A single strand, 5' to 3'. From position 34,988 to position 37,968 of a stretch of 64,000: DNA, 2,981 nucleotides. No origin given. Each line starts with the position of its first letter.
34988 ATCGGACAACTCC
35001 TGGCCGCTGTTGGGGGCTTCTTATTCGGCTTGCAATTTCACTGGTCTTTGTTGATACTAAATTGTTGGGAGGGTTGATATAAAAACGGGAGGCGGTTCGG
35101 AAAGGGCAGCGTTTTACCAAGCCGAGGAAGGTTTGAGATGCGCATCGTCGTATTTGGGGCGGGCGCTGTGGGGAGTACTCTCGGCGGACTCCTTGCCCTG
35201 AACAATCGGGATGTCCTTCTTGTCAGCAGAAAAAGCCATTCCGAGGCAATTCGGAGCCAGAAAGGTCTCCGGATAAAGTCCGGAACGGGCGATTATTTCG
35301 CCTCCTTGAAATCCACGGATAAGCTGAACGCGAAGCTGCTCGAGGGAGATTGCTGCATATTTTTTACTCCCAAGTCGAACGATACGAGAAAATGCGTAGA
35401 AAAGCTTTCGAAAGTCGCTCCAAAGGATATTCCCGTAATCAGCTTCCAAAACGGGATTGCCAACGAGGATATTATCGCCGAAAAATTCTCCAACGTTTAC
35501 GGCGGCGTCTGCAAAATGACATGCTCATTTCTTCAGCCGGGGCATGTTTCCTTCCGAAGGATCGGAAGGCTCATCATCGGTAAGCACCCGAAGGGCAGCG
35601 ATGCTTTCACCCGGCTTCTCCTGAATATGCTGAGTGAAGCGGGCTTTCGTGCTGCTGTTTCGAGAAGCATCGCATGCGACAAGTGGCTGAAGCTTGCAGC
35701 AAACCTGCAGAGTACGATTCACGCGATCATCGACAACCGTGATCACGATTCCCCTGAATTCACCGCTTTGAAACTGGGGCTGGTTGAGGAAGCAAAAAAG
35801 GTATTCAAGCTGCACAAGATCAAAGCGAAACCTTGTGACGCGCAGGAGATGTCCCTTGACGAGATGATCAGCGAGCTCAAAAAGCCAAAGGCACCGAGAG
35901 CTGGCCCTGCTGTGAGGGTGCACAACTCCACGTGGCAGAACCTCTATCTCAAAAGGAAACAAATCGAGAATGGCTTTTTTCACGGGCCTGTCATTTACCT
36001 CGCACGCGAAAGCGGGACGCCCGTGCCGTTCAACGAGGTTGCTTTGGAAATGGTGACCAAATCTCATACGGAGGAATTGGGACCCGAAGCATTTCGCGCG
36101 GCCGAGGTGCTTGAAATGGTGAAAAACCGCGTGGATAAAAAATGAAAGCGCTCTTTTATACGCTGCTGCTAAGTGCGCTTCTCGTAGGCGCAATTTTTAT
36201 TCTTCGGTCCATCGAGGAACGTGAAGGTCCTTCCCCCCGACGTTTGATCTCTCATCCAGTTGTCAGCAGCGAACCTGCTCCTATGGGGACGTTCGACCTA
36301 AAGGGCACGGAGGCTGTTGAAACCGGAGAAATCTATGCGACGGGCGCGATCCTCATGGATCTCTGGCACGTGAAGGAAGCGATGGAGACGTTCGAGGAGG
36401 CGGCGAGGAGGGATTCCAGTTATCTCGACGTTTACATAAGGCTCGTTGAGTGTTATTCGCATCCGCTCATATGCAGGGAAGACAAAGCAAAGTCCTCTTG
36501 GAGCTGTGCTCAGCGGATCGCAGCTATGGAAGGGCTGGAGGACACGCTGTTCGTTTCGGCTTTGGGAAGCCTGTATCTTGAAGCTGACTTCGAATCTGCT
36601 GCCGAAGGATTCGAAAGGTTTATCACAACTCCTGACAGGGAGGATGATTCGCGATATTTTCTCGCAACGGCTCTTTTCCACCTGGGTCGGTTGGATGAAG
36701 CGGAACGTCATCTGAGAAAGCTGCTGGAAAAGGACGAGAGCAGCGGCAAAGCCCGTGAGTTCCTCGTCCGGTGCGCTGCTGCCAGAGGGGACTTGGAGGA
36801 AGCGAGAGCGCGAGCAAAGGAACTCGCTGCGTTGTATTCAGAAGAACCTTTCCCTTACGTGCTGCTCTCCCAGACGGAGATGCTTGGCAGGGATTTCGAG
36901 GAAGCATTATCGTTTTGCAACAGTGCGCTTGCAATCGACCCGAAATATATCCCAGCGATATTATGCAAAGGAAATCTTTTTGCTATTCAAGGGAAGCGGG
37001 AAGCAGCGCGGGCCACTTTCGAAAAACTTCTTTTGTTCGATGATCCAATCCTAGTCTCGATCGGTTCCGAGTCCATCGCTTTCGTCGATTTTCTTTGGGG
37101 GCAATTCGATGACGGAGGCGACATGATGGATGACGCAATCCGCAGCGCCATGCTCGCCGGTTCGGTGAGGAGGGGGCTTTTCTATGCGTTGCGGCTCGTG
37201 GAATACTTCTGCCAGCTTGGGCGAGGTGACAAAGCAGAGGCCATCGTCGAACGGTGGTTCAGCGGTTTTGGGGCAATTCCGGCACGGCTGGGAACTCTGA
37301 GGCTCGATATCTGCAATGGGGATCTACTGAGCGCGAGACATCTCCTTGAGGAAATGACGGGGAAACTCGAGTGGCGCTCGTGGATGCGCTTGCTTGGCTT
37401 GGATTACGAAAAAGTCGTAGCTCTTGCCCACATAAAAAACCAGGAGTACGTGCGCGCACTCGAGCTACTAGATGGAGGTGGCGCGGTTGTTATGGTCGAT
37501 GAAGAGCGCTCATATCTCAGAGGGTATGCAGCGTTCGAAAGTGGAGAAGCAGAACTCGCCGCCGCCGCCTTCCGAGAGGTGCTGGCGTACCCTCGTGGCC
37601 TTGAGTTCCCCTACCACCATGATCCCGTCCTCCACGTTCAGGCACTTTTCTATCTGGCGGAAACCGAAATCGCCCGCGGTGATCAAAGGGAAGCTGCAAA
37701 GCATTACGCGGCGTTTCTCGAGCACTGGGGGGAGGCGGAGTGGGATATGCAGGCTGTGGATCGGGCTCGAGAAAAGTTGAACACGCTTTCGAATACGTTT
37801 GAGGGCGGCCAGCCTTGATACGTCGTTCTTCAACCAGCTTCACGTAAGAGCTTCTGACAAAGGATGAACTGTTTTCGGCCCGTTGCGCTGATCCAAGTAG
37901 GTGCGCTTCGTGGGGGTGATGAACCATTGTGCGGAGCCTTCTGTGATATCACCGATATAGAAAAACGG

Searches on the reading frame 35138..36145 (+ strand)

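Call 8: search_protein_families(library=pfam, proteins=[window:35138-36145:+], max_evalue=0.01)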
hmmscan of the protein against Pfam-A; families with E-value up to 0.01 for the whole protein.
window:35138-36145:+ (335 aa): 3 families
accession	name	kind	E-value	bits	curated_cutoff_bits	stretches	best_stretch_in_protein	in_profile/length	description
PF02558.23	ApbA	-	1.7e-25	89.9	22.2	1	3-151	1-149/150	Ketopantoate reductase PanE/ApbA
PF08546.17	ApbA_C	-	1.5e-05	25.7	22.7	1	182-307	6-122/125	Ketopantoate reductase PanE/ApbA C terminal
PF01210.29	NAD_Gly3P_dh_N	-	0.0001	22.8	23.1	1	3-110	2-109/158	NAD-dependent glycerol-3-phosphate dehydrogenase N-terminus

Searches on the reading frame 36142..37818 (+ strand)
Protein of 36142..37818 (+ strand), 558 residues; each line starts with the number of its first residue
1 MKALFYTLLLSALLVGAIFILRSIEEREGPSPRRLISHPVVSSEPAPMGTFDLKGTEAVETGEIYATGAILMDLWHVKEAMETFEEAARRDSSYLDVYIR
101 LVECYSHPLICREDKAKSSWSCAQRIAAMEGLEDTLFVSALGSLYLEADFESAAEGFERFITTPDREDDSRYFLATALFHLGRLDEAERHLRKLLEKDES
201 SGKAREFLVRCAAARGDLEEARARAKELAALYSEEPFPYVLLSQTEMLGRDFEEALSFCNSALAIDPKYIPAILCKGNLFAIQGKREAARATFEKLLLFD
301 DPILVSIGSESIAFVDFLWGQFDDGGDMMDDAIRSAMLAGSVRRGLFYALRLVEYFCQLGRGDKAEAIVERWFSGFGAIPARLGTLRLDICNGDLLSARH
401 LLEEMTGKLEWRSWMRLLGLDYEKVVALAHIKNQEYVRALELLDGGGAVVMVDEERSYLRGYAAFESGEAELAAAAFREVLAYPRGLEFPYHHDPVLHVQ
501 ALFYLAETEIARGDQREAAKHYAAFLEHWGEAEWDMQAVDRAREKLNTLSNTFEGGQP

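Call 8: search_protein_families(library=pfam, proteins=[window:36142-37818:+], max_evalue=0.01)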
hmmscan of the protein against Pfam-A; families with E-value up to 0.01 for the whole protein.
window:36142-37818:+ (558 aa): 18 families
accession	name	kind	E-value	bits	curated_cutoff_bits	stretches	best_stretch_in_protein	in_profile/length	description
PF14559.12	TPR_19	-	4.7e-17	62.5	25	3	179-230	2-53/68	Tetratricopeptide repeat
PF07719.23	TPR_2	-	4.1e-14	51.9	27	1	172-199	5-32/34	Tetratricopeptide repeat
PF13428.12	TPR_14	-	3e-13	49.5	23.5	1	171-210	4-43/44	Tetratricopeptide repeat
PF13174.12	TPR_6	-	3e-09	37.4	26.3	0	500-527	1-28/33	Tetratricopeptide repeat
PF13181.12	TPR_8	-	4.6e-09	36.2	25.7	0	170-196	3-29/34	Tetratricopeptide repeat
PF07721.20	TPR_4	-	5e-09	36.4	27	1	171-192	4-25/26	Tetratricopeptide repeat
PF13432.12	TPR_16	-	8.3e-09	36.2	32.7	2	174-235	3-64/65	Tetratricopeptide repeat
PF12895.13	ANAPC3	-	3.4e-08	34.1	27.2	2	151-223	6-77/82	Anaphase-promoting complex, cyclosome, subunit 3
PF00515.34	TPR_1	-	6.6e-08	32.5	27.8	0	171-199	4-32/34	Tetratricopeptide repeat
PF14853.12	Fis1_TPR_C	-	1.9e-07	31.6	25.3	0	169-201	2-34/53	Fis1 C-terminal tetratricopeptide repeat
PF17874.7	TPR_MalT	-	9.3e-06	25.6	45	1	113-244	54-203/336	MalT-like TPR region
PF25062.1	ARM_TT21_N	-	4.7e-05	23.7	40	1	167-284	99-216/222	Tetratricopeptide repeat protein 21 N-terminal ARM repeat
PF25060.1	ARM_TT21_2nd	-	7e-05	22.9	27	0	174-223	62-111/270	Tetratricopeptide repeat protein 21 second ARM domain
PF13431.12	TPR_17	-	0.00011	22.6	24.4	0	259-290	2-33/34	Tetratricopeptide repeat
PF23914.1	TPR_CcmH_CycH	-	0.00028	21.2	42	0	148-232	64-151/158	Cytochrome c-type biogenesis protein H TPR domain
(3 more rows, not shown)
